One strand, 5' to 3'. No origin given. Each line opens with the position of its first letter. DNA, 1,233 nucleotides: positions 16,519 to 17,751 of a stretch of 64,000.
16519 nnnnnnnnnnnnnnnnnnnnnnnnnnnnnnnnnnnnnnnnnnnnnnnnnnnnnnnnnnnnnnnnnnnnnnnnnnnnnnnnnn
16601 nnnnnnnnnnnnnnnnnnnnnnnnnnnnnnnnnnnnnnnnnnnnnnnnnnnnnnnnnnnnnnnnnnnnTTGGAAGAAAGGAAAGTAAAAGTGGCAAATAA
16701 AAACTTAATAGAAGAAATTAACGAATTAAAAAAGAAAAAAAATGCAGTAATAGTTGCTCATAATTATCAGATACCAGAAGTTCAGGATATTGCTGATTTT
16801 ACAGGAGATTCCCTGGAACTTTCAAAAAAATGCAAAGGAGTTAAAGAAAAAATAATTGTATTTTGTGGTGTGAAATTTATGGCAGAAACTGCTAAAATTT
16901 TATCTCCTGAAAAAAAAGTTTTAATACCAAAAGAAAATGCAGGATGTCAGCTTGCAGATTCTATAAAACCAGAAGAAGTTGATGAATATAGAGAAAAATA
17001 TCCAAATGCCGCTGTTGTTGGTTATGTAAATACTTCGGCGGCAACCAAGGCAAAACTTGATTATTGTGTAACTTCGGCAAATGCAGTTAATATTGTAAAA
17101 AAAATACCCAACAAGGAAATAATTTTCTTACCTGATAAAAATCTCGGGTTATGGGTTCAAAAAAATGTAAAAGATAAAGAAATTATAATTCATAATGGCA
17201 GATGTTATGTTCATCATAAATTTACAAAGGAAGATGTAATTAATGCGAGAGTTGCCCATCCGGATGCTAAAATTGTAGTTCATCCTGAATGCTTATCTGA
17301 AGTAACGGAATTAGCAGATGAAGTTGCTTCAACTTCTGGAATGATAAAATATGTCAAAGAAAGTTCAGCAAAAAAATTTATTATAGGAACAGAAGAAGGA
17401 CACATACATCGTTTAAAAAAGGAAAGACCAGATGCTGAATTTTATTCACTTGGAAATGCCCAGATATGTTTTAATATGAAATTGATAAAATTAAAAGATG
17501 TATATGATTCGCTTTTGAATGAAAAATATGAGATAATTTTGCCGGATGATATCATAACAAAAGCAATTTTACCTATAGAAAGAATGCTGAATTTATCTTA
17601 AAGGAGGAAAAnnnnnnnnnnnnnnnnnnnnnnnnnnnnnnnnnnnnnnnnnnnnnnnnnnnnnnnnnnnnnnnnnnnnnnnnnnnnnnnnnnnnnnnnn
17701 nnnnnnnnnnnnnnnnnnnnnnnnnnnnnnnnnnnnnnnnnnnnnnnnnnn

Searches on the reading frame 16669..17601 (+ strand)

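Call 10: search_protein_families(library=pfam, proteins=[window:16669-17601:+])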
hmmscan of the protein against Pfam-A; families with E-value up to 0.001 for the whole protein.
window:16669-17601:+ (310 aa): 1 family
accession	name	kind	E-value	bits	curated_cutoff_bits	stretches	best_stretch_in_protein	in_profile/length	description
PF02445.21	NadA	-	2.3e-121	404.9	27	1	15-308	1-295/295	Quinolinate synthetase A protein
